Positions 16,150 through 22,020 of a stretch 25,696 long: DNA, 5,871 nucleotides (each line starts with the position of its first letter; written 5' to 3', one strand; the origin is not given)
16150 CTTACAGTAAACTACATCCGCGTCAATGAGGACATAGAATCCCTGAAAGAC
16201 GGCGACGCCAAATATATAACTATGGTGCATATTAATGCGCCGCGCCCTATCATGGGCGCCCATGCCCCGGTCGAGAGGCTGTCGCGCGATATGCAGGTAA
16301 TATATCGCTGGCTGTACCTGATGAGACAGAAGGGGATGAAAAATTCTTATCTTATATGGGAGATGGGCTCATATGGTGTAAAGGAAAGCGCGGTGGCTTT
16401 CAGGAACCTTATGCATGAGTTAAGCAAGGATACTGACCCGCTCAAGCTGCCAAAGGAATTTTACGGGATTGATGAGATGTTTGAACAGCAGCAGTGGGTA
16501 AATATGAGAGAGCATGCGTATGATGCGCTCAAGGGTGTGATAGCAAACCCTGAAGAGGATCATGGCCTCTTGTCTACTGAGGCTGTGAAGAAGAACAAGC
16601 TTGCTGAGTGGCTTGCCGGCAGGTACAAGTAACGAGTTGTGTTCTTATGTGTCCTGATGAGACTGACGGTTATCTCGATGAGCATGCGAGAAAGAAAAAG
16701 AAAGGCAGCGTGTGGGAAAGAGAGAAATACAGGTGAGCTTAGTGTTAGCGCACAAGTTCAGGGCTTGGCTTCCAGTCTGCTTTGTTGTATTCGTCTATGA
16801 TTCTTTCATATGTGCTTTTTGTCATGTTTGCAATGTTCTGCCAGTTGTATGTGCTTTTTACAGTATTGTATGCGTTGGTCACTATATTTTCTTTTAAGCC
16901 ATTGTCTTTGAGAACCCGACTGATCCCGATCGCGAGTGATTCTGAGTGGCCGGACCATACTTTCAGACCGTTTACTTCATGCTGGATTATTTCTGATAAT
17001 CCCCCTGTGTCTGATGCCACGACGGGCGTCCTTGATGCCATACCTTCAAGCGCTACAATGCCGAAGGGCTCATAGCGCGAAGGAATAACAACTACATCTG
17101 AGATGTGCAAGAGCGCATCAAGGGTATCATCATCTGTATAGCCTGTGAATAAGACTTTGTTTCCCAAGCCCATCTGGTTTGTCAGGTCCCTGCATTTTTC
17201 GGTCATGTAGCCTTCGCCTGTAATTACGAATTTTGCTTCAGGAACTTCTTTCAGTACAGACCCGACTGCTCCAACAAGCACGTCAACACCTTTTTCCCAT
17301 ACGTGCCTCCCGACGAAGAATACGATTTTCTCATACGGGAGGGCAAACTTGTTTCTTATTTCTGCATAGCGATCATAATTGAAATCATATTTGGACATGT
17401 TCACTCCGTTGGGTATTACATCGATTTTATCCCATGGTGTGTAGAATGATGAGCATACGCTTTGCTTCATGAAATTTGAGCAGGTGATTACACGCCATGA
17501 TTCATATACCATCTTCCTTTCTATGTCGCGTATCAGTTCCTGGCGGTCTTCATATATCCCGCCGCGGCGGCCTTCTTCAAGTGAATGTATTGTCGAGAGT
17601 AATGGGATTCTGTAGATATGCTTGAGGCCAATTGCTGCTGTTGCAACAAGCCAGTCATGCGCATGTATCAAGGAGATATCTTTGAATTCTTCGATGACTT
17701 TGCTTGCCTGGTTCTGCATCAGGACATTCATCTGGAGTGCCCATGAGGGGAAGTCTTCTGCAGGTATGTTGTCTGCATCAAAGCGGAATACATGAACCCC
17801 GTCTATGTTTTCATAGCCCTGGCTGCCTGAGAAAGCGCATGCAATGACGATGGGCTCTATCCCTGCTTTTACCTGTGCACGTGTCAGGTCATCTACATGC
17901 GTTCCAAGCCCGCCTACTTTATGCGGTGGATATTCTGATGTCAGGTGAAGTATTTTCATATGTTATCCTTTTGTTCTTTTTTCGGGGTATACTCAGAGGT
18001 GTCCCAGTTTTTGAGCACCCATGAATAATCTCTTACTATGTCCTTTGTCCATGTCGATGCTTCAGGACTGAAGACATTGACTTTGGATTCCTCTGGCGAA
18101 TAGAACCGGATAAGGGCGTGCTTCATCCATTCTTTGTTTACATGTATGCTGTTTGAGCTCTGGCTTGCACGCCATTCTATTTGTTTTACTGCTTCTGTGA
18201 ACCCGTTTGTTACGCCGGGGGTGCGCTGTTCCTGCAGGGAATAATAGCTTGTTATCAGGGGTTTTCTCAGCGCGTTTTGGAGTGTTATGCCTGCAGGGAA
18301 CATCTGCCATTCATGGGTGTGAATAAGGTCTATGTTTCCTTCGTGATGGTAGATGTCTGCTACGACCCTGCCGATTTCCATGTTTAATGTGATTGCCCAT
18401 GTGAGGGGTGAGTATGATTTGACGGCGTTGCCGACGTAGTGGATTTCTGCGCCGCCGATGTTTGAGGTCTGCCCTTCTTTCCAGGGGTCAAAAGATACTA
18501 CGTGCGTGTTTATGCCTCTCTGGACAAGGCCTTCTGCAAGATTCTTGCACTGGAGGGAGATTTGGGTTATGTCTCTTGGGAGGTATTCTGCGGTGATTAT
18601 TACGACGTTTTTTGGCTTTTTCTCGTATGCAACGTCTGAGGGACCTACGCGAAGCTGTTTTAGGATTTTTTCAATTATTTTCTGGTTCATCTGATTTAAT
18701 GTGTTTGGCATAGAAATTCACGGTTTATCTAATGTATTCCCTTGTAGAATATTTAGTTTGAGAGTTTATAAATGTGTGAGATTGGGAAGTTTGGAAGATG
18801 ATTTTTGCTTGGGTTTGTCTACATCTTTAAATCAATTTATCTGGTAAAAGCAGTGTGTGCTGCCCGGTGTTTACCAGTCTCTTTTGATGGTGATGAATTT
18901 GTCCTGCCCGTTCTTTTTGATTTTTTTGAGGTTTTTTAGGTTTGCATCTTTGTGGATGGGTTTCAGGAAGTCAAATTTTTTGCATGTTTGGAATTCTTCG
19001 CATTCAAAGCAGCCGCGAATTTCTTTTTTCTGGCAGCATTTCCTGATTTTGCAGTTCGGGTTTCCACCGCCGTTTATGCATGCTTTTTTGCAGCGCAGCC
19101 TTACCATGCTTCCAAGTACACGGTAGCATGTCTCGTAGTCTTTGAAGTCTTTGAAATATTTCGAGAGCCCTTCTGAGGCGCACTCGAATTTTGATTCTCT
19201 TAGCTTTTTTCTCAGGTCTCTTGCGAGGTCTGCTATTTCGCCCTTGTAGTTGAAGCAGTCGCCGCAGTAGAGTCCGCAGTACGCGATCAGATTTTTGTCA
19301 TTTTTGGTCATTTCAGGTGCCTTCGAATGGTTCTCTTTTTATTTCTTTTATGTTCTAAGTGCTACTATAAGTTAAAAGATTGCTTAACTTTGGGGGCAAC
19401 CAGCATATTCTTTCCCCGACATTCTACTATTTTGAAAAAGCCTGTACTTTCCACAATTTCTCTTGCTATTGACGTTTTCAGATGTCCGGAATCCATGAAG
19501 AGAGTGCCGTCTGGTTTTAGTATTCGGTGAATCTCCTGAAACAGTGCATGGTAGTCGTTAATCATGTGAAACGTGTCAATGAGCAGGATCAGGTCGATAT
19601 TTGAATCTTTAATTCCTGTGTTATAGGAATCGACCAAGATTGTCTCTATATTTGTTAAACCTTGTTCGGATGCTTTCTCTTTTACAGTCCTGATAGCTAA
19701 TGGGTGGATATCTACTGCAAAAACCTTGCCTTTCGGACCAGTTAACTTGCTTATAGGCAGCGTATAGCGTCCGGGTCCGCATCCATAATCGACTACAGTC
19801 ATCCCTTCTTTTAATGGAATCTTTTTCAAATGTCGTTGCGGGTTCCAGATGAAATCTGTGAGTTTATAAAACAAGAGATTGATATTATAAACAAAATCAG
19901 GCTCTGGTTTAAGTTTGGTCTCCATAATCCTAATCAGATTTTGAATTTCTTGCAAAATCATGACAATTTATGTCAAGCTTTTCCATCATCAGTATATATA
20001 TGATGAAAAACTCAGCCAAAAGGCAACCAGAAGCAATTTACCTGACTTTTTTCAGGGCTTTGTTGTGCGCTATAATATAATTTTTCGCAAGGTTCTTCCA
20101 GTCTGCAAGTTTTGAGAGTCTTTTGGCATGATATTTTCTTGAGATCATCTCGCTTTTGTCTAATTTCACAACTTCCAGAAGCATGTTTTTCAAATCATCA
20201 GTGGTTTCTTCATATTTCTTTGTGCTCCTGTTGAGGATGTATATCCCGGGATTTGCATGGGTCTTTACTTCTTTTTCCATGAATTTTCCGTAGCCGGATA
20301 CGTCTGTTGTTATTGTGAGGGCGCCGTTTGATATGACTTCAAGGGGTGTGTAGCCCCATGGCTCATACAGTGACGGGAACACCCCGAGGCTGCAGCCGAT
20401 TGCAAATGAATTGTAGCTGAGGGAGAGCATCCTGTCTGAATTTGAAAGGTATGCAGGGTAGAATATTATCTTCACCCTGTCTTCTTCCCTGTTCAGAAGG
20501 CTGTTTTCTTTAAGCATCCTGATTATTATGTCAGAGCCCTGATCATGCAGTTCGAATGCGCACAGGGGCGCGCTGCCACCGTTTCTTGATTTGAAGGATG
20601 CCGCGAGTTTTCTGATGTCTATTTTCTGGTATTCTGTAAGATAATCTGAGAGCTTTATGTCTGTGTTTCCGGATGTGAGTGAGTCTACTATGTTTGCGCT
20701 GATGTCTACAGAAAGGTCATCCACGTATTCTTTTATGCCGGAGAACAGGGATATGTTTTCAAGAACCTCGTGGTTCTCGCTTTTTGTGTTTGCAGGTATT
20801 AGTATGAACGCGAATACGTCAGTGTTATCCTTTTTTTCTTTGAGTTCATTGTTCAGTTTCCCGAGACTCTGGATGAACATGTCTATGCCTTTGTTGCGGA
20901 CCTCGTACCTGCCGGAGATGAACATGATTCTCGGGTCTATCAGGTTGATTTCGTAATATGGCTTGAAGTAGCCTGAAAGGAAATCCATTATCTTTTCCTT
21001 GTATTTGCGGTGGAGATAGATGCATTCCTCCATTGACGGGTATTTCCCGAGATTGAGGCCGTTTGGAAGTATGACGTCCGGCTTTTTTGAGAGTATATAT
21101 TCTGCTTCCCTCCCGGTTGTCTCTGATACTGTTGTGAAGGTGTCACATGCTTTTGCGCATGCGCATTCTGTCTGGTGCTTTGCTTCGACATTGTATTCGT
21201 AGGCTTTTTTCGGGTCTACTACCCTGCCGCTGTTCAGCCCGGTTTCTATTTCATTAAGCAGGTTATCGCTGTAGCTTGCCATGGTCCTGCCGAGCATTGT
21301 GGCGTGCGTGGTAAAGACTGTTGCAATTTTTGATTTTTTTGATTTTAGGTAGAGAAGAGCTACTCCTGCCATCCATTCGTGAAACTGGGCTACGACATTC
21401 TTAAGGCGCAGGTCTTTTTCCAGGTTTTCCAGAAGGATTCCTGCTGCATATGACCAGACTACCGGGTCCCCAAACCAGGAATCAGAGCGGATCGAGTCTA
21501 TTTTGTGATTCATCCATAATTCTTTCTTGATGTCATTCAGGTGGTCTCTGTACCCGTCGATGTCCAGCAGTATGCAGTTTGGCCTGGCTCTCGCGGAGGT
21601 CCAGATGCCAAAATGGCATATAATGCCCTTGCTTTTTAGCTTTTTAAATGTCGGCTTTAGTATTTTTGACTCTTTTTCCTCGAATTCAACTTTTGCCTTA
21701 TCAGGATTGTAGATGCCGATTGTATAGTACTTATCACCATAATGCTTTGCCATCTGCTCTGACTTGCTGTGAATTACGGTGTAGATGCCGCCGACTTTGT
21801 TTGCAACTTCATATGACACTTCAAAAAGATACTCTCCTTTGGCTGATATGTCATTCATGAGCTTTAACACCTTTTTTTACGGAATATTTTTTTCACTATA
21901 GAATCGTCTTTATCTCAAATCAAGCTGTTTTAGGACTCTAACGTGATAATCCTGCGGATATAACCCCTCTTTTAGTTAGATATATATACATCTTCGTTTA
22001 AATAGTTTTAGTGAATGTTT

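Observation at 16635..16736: Cryptic second C-terminal tail right behind the TIM-barrel gene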

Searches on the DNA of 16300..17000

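Call 61: search_rna_families(source=window, start=16300, end=17000, threshold=evalue, max_evalue=1)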
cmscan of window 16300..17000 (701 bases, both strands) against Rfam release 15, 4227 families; matches with E-value up to 1: 0.
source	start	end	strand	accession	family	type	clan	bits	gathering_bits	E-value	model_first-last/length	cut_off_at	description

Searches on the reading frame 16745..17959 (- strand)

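Call 7: search_protein_families(library=pfam, proteins=[window:16745-17959:-], max_evalue=0.01)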
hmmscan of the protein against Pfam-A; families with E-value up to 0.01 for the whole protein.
window:16745-17959:- (404 aa): 7 families
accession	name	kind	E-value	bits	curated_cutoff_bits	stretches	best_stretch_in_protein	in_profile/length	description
PF00534.26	Glycos_transf_1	-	7.4e-43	146.5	26.4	1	200-365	4-171/172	Glycosyl transferases group 1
PF13692.12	Glyco_trans_1_4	-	3.6e-35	121.8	27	1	211-352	2-142/142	Glycosyl transferases group 1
PF13439.12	Glyco_transf_4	-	5.8e-28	98.5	28.5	1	15-189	1-169/170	Glycosyltransferase Family 4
PF08323.17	Glyco_transf_5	-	7.7e-19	68.8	22.7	1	2-172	1-228/239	Starch synthase catalytic domain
PF20706.3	GT4-conflict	-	4.5e-15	56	26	1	211-331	198-326/385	Family 4 Glycosyltransferase in conflict systems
PF13579.12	Glyco_trans_4_4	-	3.6e-13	50.6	29.7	1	16-185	1-158/158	Glycosyl transferase 4-like domain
PF13524.12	Glyco_trans_1_2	-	0.00019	21.8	25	1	236-377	9-139/144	Glycosyl transferase-like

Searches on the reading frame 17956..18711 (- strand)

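Call 7: search_protein_families(library=pfam, proteins=[window:17956-18711:-], max_evalue=0.01)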
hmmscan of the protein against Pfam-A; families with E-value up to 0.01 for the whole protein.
window:17956-18711:- (251 aa): 3 families
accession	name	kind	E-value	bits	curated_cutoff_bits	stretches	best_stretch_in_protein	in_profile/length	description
PF13439.12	Glyco_transf_4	-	7.4e-13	49.3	28.5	1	55-213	8-161/170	Glycosyltransferase Family 4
PF13579.12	Glyco_trans_4_4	-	2.3e-08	35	29.7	1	55-213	7-154/158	Glycosyl transferase 4-like domain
PF08323.17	Glyco_transf_5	-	0.0027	17.9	22.7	0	114-166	115-175/239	Starch synthase catalytic domain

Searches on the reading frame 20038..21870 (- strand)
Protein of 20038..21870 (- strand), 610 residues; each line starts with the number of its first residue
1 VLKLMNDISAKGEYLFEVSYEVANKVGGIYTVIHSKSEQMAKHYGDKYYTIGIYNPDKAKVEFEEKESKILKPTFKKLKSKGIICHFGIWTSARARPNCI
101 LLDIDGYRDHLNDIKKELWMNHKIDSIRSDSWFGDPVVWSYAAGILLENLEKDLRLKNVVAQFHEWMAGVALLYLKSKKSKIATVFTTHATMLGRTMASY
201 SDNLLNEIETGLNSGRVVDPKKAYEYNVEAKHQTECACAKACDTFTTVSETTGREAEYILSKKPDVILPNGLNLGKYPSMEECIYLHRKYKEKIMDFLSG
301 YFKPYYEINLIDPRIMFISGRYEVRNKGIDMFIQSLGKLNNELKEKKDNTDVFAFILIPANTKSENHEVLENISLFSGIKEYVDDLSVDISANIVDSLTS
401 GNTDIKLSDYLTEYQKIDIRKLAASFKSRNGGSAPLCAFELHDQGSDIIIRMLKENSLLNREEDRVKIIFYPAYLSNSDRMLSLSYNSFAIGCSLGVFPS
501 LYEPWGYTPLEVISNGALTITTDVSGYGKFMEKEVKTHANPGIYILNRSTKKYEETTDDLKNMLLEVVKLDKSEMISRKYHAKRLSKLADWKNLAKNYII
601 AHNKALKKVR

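Call 7: search_protein_families(library=pfam, proteins=[window:20038-21870:-], max_evalue=0.01)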
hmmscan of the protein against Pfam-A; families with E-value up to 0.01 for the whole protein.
window:20038-21870:- (610 aa): 6 families
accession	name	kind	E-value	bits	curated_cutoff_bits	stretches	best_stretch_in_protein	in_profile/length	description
PF05693.19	Glycogen_syn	-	2.6e-147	492.6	27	1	17-609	1-586/639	Glycogen synthase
PF08323.17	Glyco_transf_5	-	1.5e-08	35.1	22.7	1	18-255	5-223/239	Starch synthase catalytic domain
PF00534.26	Glycos_transf_1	-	1.1e-05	25.5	26.4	1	493-535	93-135/172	Glycosyl transferases group 1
PF13692.12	Glyco_trans_1_4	-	4.1e-05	24.3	27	0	493-534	77-118/142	Glycosyl transferases group 1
PF20706.3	GT4-conflict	-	0.0035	16.8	26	0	493-563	282-354/385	Family 4 Glycosyltransferase in conflict systems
PF13439.12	Glyco_transf_4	-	0.0047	17.4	28.5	0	162-274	77-168/170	Glycosyltransferase Family 4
